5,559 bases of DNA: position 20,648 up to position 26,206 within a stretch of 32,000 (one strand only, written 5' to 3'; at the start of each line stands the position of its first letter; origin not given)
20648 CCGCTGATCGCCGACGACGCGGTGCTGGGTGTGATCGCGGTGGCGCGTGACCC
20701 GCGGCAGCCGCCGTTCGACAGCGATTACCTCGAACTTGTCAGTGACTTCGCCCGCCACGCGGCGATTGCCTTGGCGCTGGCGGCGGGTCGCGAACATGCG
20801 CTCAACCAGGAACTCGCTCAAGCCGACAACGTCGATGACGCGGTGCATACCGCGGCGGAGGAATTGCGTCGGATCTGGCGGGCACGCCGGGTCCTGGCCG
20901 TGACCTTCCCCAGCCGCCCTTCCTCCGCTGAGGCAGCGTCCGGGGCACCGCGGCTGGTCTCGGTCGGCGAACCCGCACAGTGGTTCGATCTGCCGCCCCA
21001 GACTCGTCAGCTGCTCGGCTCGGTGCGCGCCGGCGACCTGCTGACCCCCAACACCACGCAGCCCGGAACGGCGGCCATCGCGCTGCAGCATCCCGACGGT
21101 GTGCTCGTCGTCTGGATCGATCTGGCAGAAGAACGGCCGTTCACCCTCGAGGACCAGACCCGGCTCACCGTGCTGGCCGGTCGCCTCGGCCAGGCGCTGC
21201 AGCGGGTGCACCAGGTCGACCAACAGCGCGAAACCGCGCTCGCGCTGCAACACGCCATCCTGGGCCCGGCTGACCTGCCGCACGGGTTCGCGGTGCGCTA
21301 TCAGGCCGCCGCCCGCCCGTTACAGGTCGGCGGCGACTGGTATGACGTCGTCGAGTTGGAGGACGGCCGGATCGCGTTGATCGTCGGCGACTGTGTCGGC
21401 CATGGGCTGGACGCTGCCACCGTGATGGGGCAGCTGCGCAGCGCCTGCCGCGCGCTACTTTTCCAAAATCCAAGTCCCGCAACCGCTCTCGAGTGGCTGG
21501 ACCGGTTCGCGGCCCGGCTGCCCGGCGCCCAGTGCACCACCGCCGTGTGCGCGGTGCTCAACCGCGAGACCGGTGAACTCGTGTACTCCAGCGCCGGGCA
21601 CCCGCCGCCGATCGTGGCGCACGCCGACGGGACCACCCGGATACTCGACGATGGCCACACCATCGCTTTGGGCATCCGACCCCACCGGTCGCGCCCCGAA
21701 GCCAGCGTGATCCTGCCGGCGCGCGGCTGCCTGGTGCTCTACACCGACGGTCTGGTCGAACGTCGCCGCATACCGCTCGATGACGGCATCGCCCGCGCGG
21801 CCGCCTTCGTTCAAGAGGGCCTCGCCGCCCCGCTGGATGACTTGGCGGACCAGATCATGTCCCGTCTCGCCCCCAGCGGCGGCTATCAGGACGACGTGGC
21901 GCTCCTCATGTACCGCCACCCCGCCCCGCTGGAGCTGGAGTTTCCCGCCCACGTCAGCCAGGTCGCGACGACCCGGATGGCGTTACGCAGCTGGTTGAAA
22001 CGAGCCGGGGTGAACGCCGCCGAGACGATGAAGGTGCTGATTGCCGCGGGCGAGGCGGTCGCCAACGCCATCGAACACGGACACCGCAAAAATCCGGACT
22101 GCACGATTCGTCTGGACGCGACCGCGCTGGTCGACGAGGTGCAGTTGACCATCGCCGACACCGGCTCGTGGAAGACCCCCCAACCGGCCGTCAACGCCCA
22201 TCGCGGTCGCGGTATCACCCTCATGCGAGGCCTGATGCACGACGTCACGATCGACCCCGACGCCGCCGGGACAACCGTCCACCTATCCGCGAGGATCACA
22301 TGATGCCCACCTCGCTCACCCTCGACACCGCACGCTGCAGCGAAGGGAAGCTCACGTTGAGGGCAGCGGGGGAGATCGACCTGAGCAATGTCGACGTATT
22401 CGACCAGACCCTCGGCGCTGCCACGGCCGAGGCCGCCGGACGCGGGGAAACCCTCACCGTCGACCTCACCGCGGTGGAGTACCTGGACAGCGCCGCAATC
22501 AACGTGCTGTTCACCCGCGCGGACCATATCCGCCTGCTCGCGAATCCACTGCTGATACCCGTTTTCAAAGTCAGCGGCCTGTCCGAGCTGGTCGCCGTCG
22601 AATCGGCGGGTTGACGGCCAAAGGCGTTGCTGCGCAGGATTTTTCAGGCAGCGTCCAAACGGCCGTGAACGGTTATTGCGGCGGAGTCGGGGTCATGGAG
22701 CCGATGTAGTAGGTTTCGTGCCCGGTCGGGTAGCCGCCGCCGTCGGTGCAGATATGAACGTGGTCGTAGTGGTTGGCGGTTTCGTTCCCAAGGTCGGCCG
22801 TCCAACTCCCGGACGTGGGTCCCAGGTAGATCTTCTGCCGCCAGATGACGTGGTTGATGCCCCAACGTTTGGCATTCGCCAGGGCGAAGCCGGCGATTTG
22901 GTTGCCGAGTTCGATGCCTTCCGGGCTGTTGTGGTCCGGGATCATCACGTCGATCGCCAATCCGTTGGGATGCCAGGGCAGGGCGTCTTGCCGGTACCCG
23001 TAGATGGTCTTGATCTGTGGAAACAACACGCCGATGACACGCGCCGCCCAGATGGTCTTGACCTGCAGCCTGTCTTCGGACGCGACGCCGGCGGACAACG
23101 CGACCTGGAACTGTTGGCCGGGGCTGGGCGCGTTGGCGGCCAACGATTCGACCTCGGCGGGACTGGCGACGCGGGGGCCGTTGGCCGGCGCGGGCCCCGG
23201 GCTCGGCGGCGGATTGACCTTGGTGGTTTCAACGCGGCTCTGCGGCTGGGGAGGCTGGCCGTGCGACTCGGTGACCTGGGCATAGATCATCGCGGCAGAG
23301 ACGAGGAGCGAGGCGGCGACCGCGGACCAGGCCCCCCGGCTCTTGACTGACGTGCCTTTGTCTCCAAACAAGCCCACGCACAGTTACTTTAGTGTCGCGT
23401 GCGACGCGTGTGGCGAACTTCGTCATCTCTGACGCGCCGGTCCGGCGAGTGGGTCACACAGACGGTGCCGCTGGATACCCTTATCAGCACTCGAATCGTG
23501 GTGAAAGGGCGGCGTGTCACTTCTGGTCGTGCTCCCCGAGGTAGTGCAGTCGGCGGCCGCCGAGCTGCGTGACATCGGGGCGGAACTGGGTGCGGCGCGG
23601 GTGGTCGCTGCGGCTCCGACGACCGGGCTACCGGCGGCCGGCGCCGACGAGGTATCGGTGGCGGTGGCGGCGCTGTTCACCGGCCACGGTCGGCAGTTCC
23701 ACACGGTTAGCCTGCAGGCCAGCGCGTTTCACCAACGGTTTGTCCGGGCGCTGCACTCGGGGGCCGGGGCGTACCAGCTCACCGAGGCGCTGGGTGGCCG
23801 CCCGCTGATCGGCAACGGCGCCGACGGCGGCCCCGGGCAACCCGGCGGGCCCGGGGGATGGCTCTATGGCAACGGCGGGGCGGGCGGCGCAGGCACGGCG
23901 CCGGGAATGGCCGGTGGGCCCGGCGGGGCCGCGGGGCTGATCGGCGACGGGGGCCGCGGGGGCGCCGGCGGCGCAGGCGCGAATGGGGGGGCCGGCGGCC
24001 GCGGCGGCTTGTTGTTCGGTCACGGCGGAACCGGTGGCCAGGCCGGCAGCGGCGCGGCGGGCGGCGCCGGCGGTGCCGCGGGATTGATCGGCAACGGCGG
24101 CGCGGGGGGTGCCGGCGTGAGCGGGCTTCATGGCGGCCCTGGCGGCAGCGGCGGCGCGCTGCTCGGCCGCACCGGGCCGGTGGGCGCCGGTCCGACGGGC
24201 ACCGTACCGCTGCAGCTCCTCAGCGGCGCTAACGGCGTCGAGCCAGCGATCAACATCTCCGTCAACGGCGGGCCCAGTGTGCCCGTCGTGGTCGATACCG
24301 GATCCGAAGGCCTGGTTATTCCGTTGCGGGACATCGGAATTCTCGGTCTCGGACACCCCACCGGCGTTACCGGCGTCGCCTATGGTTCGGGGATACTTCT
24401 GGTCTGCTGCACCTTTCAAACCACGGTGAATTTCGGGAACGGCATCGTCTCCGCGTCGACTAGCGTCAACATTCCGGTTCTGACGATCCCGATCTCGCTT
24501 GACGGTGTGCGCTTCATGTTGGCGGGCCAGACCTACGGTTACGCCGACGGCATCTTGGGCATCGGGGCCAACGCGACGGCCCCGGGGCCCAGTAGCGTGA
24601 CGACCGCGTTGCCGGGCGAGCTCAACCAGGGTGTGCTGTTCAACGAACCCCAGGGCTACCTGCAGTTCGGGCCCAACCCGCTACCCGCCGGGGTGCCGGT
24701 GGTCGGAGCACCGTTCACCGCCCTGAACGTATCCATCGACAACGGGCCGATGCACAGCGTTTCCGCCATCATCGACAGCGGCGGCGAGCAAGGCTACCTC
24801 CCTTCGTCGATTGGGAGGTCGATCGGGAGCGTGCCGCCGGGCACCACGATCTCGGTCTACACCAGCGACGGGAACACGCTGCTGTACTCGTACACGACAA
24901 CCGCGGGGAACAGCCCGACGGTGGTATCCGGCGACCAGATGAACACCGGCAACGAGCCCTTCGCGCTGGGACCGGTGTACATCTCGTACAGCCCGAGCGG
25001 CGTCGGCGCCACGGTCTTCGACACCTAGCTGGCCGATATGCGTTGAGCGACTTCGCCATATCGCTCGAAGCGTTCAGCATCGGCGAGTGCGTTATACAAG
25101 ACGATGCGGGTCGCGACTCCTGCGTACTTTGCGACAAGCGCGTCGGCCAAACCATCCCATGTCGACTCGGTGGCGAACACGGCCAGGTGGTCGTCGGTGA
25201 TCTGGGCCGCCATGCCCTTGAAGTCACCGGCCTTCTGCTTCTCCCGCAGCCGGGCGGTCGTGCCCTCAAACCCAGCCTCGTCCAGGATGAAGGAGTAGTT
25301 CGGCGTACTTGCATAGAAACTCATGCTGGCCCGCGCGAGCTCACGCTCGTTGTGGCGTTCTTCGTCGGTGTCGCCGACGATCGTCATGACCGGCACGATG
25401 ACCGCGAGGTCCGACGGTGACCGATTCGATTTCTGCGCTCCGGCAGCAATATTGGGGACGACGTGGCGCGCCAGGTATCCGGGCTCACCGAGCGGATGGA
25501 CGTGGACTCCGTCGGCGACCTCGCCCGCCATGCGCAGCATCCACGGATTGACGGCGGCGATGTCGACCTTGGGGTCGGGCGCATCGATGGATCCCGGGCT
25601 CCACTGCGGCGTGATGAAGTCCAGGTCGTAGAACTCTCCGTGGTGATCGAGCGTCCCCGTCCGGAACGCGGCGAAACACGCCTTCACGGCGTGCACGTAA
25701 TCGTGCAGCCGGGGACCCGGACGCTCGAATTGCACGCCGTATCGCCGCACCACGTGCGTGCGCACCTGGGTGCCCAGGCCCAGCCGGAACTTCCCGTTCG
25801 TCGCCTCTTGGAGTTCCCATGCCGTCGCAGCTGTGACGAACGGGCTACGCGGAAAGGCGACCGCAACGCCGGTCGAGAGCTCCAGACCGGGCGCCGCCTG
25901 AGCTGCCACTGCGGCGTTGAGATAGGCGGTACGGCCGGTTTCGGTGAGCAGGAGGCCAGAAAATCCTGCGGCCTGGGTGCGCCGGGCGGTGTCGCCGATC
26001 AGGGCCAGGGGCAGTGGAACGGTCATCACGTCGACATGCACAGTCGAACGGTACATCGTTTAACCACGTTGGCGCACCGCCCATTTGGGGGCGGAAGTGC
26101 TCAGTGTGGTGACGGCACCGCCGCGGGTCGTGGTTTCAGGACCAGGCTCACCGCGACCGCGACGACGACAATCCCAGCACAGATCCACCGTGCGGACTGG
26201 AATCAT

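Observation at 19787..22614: DevS/DosT-type tandem GAF sensor rewired to a PP2C phosphatase + anti-sigma kinase, with an overlapping STAS partner and the heme-ligand His replaced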

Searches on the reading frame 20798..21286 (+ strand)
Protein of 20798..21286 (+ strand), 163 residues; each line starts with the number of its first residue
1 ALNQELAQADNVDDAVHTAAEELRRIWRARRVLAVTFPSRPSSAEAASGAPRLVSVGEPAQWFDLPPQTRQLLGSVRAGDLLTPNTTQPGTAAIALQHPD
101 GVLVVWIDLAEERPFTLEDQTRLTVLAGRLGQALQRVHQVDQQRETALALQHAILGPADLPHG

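Call 27: search_solved_structures(query=A1, max_evalue=10, show_alignments=2)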
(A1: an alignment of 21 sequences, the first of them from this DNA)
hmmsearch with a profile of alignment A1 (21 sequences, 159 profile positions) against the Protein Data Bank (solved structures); distinct sequences matched with E-value up to 10: 1.
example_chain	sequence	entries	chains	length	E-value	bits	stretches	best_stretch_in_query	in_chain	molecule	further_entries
5mqf_G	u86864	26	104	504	0.096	16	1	4-86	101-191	Pre-mRNA-processing factor 19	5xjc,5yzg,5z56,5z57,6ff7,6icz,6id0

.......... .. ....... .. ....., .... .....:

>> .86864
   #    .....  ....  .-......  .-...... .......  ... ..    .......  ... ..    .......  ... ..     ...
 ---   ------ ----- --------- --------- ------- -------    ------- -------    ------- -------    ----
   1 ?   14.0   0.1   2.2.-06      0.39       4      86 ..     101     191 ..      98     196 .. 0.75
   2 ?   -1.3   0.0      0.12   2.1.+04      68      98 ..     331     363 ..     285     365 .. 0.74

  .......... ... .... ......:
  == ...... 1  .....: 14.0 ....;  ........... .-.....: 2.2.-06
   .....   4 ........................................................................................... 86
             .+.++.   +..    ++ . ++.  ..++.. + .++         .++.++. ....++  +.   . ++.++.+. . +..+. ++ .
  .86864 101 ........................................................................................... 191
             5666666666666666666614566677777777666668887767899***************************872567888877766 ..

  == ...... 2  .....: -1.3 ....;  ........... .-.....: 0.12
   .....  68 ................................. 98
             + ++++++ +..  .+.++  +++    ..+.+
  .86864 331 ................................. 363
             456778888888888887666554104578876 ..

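Call 28: search_protein_families(library=pfam, alignment_id=A1, max_evalue=10)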
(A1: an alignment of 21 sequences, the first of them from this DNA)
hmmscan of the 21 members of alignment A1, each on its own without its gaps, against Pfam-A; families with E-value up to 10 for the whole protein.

A. member 1, seq(163 aa): 2 families
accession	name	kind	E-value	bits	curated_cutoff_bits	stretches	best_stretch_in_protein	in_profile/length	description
PF06858.20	NOG1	-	0.039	14.2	27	1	92-123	6-37/58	Nucleolar GTP-binding protein 1 (NOG1)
PF20151.4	DUF6533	-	0.3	11.7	24.1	1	14-34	13-33/46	Family of unknown function (DUF6533)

B. families by the number of members that match (of 21 scanned): 15 families
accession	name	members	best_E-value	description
PF13185.12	GAF_2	9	0.0052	GAF domain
PF01590.32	GAF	6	0.00038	GAF domain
PF13492.12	GAF_3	4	0.0011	GAF domain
PF06858.20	NOG1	4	0.039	Nucleolar GTP-binding protein 1 (NOG1)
PF16967.11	TcfC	2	0.023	E-set like domain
PF14804.11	Jag_N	2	0.076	Jag N-terminus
PF16925.10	TetR_C_13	1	0.036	Tetracyclin repressor-like, C-terminal domain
PF20093.5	DUF6484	1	0.088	Domain of unknown function (DUF6484)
PF15315.11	FRG2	1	0.13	Facioscapulohumeral muscular dystrophy candidate 2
PF08990.16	Docking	1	0.14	Erythronolide synthase docking domain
PF02913.24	FAD-oxidase_C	1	0.21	FAD linked oxidases, C-terminal domain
PF20151.4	DUF6533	1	0.3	Family of unknown function (DUF6533)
PF11981.13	DUF3482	1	1.2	Domain of unknown function (DUF3482)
PF21848.1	DUF6907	1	7.7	Domain of unknown function (DUF6907)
PF21176.3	RecR_HhH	1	9.9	RecR, helix-hairpin-helix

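Call 42: predict_structure(alignment_id=A2)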
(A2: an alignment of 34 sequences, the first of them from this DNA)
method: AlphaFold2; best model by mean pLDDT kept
length: 159 residues; sequences in the alignment: 34
mean_pLDDT: 86.0   pTM: 0.79
mean pLDDT of the five models: 86.0, 85.4, 85.4, 85.4, 84.9
residues with pLDDT >= 90: 84; 70-90: 62; 50-70: 8; < 50: 5
segments of 3 or more residues with pLDDT < 50: 44-47
pLDDT, mean of each block of 10 residues (from residue 1): 79 90 92 90 54 90 89 91 93 93 94 93 92 88 81 65
secondary structure, 60 per line:
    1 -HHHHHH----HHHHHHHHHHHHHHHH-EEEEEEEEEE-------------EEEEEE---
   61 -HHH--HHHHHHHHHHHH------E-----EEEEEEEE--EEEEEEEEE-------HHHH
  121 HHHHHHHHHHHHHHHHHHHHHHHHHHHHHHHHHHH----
elements in order: H2-7 H12-27 E29-38 E52-57 H67-78 E91-98 E101-109 H117-155

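Call 45: fold_search(model_id=the predicted structure, library=pdb)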
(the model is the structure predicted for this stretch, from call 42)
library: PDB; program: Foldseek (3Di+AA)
matches with E <= 10: 1262; with E <= 0.001: 30
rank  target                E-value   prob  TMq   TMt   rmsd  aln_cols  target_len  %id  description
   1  6oap_B                3.0e-05  1.00  0.58  0.34   5.0       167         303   17  Crystal structure of a dual sensor histidine kinase in the green-light absorbing Pg state (released 2019-09-18)
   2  8w26                  4.9e-05  1.00  0.58  0.27   6.6       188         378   18  X-ray crystal structure of the GAF-PHY domains of SyB-Cph1 (released 2024-05-22)
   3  6ob8_B                1.5e-04  1.00  0.56  0.32   5.9       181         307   16  Crystal structure of a dual sensor histidine kinase in green light illuminated state (released 2019-09-18)
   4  6oap_A                1.8e-04  1.00  0.54  0.32   5.4       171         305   18  Crystal structure of a dual sensor histidine kinase in the green-light absorbing Pg state (released 2019-09-18)
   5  6et7_A                2.3e-04  1.00  0.56  0.15  13.9       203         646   14  Activated heterodimer of the bacteriophytochrome regulated diguanylyl cyclase variant - S505V A526V - from Idiomarina  (released 2018-06-13)
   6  5lly_C                3.3e-04  1.00  0.58  0.20  13.8       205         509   12  Photosensory Module of Bacteriophytochrome linked Diguanylyl Cyclase from Idiomarina species A28L (released 2017-03-15)
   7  6saw_A                3.3e-04  1.00  0.47  0.26  14.4       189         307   14  Chromophore binding domain of bacteriophytochrome linked diguanylyl cyclase from Idiomarina species A28L (dimeric Pfr- (released 2019-12-11)
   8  6ob8_A                3.5e-04  1.00  0.51  0.29   6.3       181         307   16  Crystal structure of a dual sensor histidine kinase in green light illuminated state (released 2019-09-18)
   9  6oaq_A                3.5e-04  1.00  0.49  0.28   9.7       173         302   16  Crystal structure of a dual sensor histidine kinase in BeF3- bound state (released 2019-09-18)
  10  6oaq_B                4.0e-04  1.00  0.54  0.31   5.5       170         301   18  Crystal structure of a dual sensor histidine kinase in BeF3- bound state (released 2019-09-18)
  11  6et7_B                4.0e-04  1.00  0.54  0.16  13.9       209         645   13  Activated heterodimer of the bacteriophytochrome regulated diguanylyl cyclase variant - S505V A526V - from Idiomarina  (released 2018-06-13)
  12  6g1z_A                4.8e-04  1.00  0.53  0.21   8.6       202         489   15  Crystal structure of a fluorescence optimized bathy phytochrome PAiRFP2 derived from wild-type Agp2 in its Pfr state. (released 2018-11-28)
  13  3oov_A                6.1e-04  1.00  0.57  0.56   5.9       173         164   12  Crystal structure of a methyl-accepting chemotaxis protein, residues 122 to 287 (released 2010-09-08)
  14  2vzw_B                6.5e-04  1.00  0.53  0.57   4.1       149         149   13  X-ray structure of the heme-bound GAF domain of sensory histidine kinase DosT of Mycobacterium tuberculosis (released 2009-03-17)
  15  3ci6_A                6.5e-04  1.00  0.57  0.57   5.9       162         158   13  Crystal structure of the GAF domain from Acinetobacter phosphoenolpyruvate-protein phosphotransferase (released 2008-05-13)
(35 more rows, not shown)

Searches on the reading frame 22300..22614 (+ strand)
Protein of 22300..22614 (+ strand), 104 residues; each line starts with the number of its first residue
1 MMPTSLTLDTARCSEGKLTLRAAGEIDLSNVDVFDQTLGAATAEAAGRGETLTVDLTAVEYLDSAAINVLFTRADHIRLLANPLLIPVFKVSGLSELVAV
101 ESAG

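Call 3: search_protein_families(library=pfam, proteins=[window:22300-22614:+], max_evalue=0.01)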
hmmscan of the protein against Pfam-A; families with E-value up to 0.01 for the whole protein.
window:22300-22614:+ (104 aa): 2 families
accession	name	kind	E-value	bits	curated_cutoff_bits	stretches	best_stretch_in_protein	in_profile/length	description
PF01740.26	STAS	-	6.2e-08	32.8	22.6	1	12-79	5-70/106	STAS domain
PF13466.11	STAS_2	-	1.5e-07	31.9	29.2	1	20-72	1-49/80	STAS domain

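Call 65: search_solved_structures(query=window:22300-22611:+, max_evalue=1, show_alignments=3)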
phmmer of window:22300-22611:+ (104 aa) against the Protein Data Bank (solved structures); distinct sequences matched with E-value up to 1: 5.
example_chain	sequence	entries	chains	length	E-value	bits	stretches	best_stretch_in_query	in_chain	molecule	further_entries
4qtp_A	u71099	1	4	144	0.00066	23.1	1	13-72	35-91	Anti-sigma factor antagonist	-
8ih8_A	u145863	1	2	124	0.00088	22.8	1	3-77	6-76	Anti-sigma-F factor antagonist RsfB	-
4fdx_A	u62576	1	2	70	0.14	15.7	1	49-96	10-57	4-oxalocrotonase tautomerase isozyme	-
6m36_B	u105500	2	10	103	0.18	15.4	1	12-100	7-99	Anti-sigma-B factor antagonist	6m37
1sbo_A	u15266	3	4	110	0.2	15.2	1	7-83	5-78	Putative anti-sigma factor antagonist TM1442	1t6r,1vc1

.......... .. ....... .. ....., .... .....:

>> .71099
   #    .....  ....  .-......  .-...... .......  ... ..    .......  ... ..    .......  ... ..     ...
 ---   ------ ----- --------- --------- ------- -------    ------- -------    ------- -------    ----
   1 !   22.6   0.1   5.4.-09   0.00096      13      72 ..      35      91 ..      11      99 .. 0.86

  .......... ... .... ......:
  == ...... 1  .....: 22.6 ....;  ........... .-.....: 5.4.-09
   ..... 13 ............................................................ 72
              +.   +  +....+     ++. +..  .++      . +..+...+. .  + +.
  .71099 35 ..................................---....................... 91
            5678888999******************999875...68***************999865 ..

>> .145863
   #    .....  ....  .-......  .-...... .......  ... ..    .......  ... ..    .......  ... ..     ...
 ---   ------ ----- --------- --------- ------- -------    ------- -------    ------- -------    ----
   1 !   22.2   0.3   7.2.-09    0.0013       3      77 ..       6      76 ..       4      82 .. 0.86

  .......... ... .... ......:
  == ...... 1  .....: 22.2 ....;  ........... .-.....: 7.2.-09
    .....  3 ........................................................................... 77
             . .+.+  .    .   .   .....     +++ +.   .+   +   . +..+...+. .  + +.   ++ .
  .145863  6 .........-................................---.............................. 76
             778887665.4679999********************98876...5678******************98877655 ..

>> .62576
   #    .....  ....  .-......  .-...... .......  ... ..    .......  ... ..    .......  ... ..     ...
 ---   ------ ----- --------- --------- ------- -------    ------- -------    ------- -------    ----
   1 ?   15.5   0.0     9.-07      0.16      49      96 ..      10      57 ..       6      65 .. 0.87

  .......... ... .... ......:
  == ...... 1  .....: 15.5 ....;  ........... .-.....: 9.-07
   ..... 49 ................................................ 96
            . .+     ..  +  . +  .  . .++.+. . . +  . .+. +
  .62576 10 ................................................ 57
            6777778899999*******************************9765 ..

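Call 69: search_protein_families(library=ncbifam, proteins=[window:22300-22611:+], max_evalue=0.001)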
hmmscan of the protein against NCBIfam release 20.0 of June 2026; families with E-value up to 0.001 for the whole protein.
window:22300-22611:+ (104 aa): 3 families
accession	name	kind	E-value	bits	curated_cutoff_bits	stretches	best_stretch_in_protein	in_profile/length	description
TIGR00377.1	ant_ant_sig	superfamily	2.7e-10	40.1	53.45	1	11-78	7-72/108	anti-sigma factor antagonist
TIGR02886.1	spore_II_AA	equivalog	3.1e-05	23.9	114.75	1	15-79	7-69/106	anti-sigma F factor antagonist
NF047705.1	slr1659_superfam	superfamily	0.0003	21.1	100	1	16-71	15-70/111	slr1659 superfamily regulator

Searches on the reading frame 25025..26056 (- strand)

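Call 41: search_protein_families(library=pfam, proteins=[window:25025-26056:-], max_evalue=0.0001)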
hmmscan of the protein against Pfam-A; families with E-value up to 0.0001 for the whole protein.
window:25025-26056:- (343 aa): 1 family
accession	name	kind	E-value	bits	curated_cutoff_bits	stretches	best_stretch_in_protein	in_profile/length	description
PF00296.26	Bac_luciferase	-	1.9e-62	211.9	27.9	1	16-313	21-310/314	Luciferase-like monooxygenase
